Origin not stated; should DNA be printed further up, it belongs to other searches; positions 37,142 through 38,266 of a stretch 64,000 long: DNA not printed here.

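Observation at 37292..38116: Ribbon-helix-helix (CopG-like) domain fused to a sugar-phosphate nucleotidyltransferase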

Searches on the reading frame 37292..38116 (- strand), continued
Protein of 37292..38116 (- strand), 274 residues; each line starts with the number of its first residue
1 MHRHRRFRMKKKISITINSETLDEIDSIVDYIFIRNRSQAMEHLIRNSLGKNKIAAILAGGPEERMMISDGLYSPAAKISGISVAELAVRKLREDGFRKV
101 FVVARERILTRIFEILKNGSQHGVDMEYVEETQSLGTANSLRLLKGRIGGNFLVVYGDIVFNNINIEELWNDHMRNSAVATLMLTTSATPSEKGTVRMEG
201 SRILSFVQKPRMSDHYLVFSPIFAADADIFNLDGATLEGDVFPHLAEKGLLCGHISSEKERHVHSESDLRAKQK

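Call 48: list_cluster_members(proteins=[P0001, P0121, P0126, P0143, P0167, P0176, P0229, P0217, P0243, P0145])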
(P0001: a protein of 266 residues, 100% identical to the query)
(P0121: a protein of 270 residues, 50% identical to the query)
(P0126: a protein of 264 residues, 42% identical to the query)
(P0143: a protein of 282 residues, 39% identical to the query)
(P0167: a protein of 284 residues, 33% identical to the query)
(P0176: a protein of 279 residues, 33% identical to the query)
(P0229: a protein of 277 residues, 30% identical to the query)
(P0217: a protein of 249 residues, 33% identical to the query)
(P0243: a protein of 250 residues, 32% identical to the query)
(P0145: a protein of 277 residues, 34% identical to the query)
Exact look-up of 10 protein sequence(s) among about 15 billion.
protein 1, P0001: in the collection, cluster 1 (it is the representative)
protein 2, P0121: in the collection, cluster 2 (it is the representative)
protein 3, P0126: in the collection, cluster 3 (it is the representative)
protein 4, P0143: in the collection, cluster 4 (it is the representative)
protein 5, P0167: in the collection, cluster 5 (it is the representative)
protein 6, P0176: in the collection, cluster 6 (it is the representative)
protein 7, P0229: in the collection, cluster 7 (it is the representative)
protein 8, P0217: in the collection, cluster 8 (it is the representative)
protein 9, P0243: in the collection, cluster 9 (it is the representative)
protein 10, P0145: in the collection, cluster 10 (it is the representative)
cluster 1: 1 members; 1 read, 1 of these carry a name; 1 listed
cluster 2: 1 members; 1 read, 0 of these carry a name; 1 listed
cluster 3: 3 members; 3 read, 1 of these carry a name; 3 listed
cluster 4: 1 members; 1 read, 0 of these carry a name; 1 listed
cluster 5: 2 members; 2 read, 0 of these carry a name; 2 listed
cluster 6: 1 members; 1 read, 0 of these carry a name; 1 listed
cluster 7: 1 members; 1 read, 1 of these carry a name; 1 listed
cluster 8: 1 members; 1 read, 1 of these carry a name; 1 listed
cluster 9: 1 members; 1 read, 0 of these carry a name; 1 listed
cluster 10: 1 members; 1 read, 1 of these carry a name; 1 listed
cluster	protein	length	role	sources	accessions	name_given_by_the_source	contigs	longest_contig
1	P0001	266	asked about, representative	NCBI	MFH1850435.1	MAG: sugar phosphate nucleotidyltransferase [archaeon]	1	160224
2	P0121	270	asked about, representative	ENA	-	-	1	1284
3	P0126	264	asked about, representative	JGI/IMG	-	-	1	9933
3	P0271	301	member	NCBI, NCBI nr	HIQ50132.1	MAG TPA: hypothetical protein EYH56_02970 [Nanoarchaeota archaeon] | hypothetical protein [Nanoarchaeota archaeon]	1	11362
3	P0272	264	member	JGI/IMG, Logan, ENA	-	-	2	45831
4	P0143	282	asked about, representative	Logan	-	-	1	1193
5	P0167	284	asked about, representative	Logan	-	-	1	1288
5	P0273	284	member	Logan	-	-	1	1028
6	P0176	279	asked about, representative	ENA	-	-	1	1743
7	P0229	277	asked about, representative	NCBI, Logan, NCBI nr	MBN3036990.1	MAG: NTP transferase domain-containing protein [Candidatus Diapherotrites archaeon] | NTP transferase domain-containing protein [Candidatus Diapherotrites archaeon]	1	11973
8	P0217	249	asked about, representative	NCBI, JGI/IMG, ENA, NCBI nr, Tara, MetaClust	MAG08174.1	hypothetical protein CMO89_01770 [Candidatus Woesearchaeota archaeon] | hypothetical protein [Candidatus Woesearchaeota archaeon] | strand:- start:3699 stop:4448 length:750 start_codon:yes stop_codon:yes gene_type:complete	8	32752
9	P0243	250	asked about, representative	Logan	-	-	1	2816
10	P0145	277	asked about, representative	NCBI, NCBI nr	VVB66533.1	UTP--glucose-1-phosphate uridylyltransferase AglF [Candidatus Gugararchaeum ...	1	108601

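Call 49: find_encoding_contigs(protein=P0167, flank=6000, max_places=2)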
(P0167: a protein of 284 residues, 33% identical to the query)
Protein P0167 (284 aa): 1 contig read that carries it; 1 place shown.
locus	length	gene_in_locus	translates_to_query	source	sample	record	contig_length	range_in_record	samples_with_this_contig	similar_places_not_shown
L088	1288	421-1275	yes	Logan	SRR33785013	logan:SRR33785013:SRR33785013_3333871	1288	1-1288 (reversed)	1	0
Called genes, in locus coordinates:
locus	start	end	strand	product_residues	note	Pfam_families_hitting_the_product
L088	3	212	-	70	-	?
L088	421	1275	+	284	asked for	PF00483:NTP_transferase, PF12804:NTP_transf_3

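Call 50: find_encoding_contigs(protein=P0229, flank=6000, max_places=1)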
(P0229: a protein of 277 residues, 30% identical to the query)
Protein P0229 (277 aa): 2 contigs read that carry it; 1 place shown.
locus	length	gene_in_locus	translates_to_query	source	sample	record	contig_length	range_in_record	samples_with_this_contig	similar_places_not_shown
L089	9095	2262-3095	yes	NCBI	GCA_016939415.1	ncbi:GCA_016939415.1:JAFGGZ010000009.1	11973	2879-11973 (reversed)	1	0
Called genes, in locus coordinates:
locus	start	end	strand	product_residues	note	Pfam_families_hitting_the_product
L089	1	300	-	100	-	PF00890:FAD_binding_2 (weak), PF03486:HI0933_like (weak), PF13450:NAD_binding_8 (weak)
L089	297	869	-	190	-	PF00677:Lum_binding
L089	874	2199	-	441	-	PF02878:PGM_PMM_I, PF02879:PGM_PMM_II, PF02880:PGM_PMM_III, PF00408:PGM_PMM_IV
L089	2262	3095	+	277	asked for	PF00483:NTP_transferase, PF12804:NTP_transf_3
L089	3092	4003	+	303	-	PF00483:NTP_transferase, PF12804:NTP_transf_3, PF02348:CTP_transf_3 (faint)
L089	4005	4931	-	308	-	PF03706:LPG_synthase_TM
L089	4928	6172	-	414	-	PF05221:AdoHcyase, PF02826:2-Hacid_dh_C, PF00670:AdoHcyase_NAD, PF07991:KARI_N (weak)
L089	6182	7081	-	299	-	PF00294:PfkB, PF08543:Phos_pyr_kin (weak)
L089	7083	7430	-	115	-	PF01050:MannoseP_isomer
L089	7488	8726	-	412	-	PF01979:Amidohydro_1, PF07969:Amidohydro_3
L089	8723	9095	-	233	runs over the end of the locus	PF01048:PNP_UDP_1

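Call 51: find_encoding_contigs(protein=P0217, flank=6000, max_places=1)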
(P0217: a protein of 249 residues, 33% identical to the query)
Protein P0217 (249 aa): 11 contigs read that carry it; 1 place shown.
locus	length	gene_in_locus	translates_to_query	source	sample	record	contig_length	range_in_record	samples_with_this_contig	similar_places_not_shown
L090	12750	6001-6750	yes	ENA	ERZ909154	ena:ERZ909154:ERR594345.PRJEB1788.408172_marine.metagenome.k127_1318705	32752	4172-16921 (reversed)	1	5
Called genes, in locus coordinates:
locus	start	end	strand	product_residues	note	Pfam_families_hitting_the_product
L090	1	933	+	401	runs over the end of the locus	-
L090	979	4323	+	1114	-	PF11617:Cu-binding_MopE, PF18911:PKD_4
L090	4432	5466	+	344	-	-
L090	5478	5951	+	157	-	-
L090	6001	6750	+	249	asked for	PF00483:NTP_transferase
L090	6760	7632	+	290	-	PF00561:Abhydrolase_1 (faint), PF01674:Lipase_2 (weak), PF02089:Palm_thioest (weak), PF24096:DUF7379 (weak)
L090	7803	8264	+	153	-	PF22811:Zn_ribbon_NrdR, PF03477:ATP-cone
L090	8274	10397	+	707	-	PF03477:ATP-cone, PF13597:NRDD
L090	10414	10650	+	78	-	PF00462:Glutaredoxin (weak), PF13192:Thioredoxin_3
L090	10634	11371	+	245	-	PF04055:Radical_SAM, PF13353:Fer4_12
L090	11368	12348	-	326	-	PF00294:PfkB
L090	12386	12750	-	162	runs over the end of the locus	PF06210:DUF1003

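Call 52: find_encoding_contigs(protein=P0145, flank=6000, max_places=1)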
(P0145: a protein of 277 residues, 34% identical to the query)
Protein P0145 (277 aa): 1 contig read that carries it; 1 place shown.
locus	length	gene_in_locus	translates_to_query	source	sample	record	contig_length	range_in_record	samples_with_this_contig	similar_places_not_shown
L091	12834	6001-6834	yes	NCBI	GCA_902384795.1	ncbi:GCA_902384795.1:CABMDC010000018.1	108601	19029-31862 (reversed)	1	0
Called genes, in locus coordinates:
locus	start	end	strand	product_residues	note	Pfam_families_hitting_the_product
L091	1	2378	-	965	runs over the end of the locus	PF22627:AglB_core-like (faint)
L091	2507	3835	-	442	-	PF01041:DegT_DnrJ_EryC1, PF01053:Cys_Met_Meta_PP (weak)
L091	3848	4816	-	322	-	PF01073:3Beta_HSD, PF01370:Epimerase, PF02719:Polysacc_synt_2, PF04321:RmlD_sub_bind, PF05368:NmrA (faint), PF07993:NAD_binding_4, PF13460:NAD_binding_10 (weak), PF16363:GDP_Man_Dehyd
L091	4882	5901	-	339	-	PF01073:3Beta_HSD, PF01370:Epimerase, PF02719:Polysacc_synt_2, PF04321:RmlD_sub_bind, PF07993:NAD_binding_4 (weak), PF16363:GDP_Man_Dehyd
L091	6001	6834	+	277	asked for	PF00483:NTP_transferase, PF12804:NTP_transf_3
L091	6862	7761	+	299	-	PF01073:3Beta_HSD (weak), PF01370:Epimerase, PF02719:Polysacc_synt_2, PF04321:RmlD_sub_bind, PF16363:GDP_Man_Dehyd, PF07993:NAD_binding_4 (faint)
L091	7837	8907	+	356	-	PF00483:NTP_transferase, PF12804:NTP_transf_3, PF25084:LbH_EIF2B (weak), PF00132:Hexapep, PF25087:GMPPB_C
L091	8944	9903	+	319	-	PF00535:Glycos_transf_2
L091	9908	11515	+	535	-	PF13231:PMT_2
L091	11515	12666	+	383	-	PF01266:DAO (faint), PF01494:FAD_binding_3, PF03486:HI0933_like, PF12831:FAD_oxidored (weak), PF13450:NAD_binding_8 (weak), PF22578:GGR_cat (weak)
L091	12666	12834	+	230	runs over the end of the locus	PF01255:Prenyltransf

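Call 61: list_cluster_members(proteins=[P0156, P0173, P0185, P0234, P0260, P0264, P0253, P0146, P0163, P0198])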
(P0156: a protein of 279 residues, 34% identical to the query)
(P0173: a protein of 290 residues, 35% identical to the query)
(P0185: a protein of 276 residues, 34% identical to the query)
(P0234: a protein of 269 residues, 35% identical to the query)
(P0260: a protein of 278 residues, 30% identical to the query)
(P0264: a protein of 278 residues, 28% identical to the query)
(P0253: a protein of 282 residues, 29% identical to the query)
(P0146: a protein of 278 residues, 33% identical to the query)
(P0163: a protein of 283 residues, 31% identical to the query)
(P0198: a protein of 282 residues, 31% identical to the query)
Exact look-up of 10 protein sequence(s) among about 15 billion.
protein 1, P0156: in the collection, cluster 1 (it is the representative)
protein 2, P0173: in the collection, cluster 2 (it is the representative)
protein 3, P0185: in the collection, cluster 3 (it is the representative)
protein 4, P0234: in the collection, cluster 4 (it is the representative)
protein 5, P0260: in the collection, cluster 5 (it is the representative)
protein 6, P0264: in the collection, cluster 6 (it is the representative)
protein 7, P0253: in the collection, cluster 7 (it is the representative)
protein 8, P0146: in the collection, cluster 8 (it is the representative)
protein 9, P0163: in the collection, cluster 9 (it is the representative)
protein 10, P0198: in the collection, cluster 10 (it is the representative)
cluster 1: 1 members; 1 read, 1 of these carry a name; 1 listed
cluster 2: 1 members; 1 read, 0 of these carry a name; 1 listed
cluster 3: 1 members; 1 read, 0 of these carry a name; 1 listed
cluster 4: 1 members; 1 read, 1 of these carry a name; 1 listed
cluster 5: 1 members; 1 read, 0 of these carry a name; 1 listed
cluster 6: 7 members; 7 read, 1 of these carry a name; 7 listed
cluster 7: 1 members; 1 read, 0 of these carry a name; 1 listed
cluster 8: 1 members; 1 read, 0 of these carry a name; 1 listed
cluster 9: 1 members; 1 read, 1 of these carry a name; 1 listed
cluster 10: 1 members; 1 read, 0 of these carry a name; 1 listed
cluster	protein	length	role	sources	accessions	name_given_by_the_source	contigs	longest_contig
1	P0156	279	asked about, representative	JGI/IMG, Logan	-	NDP-sugar pyrophosphorylase family protein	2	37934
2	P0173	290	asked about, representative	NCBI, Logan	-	-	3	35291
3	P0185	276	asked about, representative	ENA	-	-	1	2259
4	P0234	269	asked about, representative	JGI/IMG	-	NDP-sugar pyrophosphorylase family protein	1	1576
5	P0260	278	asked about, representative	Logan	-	-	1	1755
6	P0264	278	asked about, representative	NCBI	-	-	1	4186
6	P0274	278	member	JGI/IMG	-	NDP-sugar pyrophosphorylase family protein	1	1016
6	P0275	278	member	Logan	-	-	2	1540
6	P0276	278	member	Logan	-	-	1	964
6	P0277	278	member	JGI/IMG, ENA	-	-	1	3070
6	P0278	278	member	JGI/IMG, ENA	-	-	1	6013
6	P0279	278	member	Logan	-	-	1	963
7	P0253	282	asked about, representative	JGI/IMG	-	-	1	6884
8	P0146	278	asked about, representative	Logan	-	-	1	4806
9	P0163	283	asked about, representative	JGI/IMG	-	NDP-sugar pyrophosphorylase family protein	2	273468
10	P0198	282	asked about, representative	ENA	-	-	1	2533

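Call 62: find_encoding_contigs(protein=P0156, flank=5000, max_places=1)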
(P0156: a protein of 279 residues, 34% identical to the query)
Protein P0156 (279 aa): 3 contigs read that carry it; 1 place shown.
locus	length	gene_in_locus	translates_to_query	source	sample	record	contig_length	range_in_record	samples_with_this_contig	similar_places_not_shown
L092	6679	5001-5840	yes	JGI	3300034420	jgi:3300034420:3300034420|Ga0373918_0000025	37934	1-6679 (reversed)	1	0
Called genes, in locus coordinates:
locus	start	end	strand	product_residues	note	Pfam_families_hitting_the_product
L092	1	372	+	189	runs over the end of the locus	-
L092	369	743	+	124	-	-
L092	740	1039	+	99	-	-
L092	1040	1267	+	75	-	-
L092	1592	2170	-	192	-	PF22794:jr-ZPR1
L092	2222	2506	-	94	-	-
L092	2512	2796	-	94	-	-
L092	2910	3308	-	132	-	PF04472:SepF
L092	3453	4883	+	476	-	PF00919:UPF0004, PF04055:Radical_SAM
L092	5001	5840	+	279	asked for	PF00483:NTP_transferase, PF12804:NTP_transf_3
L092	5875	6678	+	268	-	?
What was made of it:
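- Some distant members are not in sugar contexts (calls 51, 62).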

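Call 63: find_encoding_contigs(protein=P0173, flank=5000, max_places=1)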
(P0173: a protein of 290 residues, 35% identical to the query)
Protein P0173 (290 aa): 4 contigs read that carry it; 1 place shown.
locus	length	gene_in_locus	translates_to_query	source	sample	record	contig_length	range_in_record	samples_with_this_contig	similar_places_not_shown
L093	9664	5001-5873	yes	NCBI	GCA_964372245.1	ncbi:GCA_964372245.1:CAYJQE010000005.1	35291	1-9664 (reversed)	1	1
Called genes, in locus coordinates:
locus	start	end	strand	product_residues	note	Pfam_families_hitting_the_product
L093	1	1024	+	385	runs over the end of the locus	PF07992:Pyr_redox_2, PF13450:NAD_binding_8 (faint), PF13454:NAD_binding_9 (faint), PF00070:Pyr_redox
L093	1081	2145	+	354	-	PF00162:PGK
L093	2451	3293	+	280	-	PF01116:F_bP_aldolase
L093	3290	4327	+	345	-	PF00294:PfkB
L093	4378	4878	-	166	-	PF00908:dTDP_sugar_isom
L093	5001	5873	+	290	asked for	PF00483:NTP_transferase, PF01128:IspD (faint), PF12804:NTP_transf_3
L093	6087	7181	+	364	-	PF00288:GHMP_kinases_N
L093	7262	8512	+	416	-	PF05697:Trigger_N, PF00254:FKBP_C, PF05698:Trigger_C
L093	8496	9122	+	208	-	PF00574:CLP_protease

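Call 64: find_encoding_contigs(protein=P0163, flank=5000, max_places=1)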
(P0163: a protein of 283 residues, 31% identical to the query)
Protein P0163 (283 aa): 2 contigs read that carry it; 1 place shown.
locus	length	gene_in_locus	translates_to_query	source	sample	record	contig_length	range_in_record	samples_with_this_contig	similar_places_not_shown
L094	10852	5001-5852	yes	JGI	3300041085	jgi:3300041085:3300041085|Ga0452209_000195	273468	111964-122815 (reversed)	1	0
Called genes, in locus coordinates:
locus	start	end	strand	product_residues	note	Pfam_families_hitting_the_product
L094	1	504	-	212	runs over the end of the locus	PF00149:Metallophos (weak)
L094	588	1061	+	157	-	PF01230:HIT, PF11969:DcpS_C (weak)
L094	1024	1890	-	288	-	PF01478:Peptidase_A24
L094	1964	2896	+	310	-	-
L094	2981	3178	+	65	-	-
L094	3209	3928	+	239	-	PF00590:TP_methylase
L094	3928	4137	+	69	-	-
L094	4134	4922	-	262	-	PF25133:TYW2_N_2, PF02005:TRM (weak), PF02475:TRM5-TYW2_MTfase, PF05175:MTS, PF06325:PrmA, PF09445:Methyltransf_15 (weak), PF13847:Methyltransf_31 (weak)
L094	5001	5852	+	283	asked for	PF01402:RHH_1, PF00483:NTP_transferase, PF12804:NTP_transf_3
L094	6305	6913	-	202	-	PF01209:Ubie_methyltran, PF13489:Methyltransf_23, PF02353:CMAS, PF07021:MetW, PF13847:Methyltransf_31, PF08241:Methyltransf_11, PF08242:Methyltransf_12, PF13649:Methyltransf_25, +4 more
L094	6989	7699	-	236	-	PF00483:NTP_transferase, PF12804:NTP_transf_3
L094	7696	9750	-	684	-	PF13231:PMT_2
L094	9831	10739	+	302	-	PF00535:Glycos_transf_2, PF13641:Glyco_tranf_2_3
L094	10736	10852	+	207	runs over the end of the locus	PF01073:3Beta_HSD (weak), PF01370:Epimerase, PF02719:Polysacc_synt_2, PF04321:RmlD_sub_bind, PF07993:NAD_binding_4 (faint), PF16363:GDP_Man_Dehyd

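Call 82: search_protein_families(library=ncbifam, proteins=[L001:5546-6283:-], max_evalue=1e-20)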
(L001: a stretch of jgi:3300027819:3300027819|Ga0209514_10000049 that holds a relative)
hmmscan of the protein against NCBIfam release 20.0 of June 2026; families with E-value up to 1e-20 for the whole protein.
L001:5546-6283:- (245 aa): 10 families
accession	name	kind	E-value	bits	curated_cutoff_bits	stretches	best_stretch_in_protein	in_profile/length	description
TIGR03992.1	Arch_glmU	subfamily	1e-35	123.4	292.1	1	1-239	1-224/393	bifunctional sugar-1-phosphate nucleotidylyltransferase/acetyltransferase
TIGR01208.1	rmlA_long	equivalog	6.3e-30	104.2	320.25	1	3-240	2-232/353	glucose-1-phosphate thymidylyltransferase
NF041313.1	UDPGP_AglF_Halo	equivalog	6.8e-30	104.2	400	1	1-193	1-184/234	UTP--glucose-1-phosphate uridylyltransferase AglF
NF052502.1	man1P_GTase_Rv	exception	2.7e-27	95.6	440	1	1-237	1-225/352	mannose-1-phosphate guanylyltransferase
NF041173.1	Sug_nt_acttase_Thmprot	equivalog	1.8e-26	93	600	1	1-240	1-225/405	bifunctional sugar-1-phosphate nucleotidylyltransferase/acetyltransferase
TIGR02091.1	glgC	equivalog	4.3e-25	88.6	424.9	1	3-239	3-256/364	glucose-1-phosphate adenylyltransferase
NF003670.0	PRK05293.1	equivalog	4.3e-24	85.1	470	0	106-240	119-256/382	glucose-1-phosphate adenylyltransferase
TIGR01207.1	rmlA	equivalog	7.7e-22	77.7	360.65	1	3-239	2-233/286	glucose-1-phosphate thymidylyltransferase RfbA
NF002772.0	PRK02862.1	equivalog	2.3e-21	76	537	0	3-239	6-269/429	glucose-1-phosphate adenylyltransferase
NF049965.1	GlMnHpPGnyltfHddC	equivalog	6.3e-21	75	300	1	1-230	1-209/221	D-glycero-D-manno-heptose 1-phosphate guanosyltransferase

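Call 86: find_encoding_contigs(protein=P0278, flank=3000, max_places=1)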
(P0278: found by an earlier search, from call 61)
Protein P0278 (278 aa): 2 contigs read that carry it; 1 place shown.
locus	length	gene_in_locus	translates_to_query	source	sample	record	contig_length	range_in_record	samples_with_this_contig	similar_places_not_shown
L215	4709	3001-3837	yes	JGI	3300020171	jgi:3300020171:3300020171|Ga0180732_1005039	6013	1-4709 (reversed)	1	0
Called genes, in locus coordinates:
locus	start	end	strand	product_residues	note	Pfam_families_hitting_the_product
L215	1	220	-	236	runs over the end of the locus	-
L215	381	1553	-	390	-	PF18854:baeRF_family10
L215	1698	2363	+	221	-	PF08207:EFP_N, PF01132:EFP, PF09285:Elong-fact-P_C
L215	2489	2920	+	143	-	-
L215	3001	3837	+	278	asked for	PF00483:NTP_transferase, PF12804:NTP_transf_3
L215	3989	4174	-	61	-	-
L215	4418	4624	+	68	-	-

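Call 87: find_encoding_contigs(protein=P0146, flank=3000, max_places=1)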
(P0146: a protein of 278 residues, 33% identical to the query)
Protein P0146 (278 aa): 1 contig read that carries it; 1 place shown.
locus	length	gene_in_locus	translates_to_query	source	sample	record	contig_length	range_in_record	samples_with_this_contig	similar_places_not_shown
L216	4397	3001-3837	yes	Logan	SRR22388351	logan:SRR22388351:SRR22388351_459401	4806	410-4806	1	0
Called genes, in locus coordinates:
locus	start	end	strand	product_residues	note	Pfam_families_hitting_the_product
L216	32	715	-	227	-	PF25087:GMPPB_C (faint), PF14602:Hexapep_2 (faint), PF25084:LbH_EIF2B (weak), PF00132:Hexapep (weak)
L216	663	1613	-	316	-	PF01408:GFO_IDH_MocA, PF22725:GFO_IDH_MocA_C3 (weak), PF02894:GFO_IDH_MocA_C (weak)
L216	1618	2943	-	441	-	PF03721:UDPG_MGDP_dh_N, PF03807:F420_oxidored (faint), PF00984:UDPG_MGDP_dh, PF03720:UDPG_MGDP_dh_C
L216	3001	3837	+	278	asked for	PF01402:RHH_1 (weak), PF00483:NTP_transferase, PF12804:NTP_transf_3 (weak)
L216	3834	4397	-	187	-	?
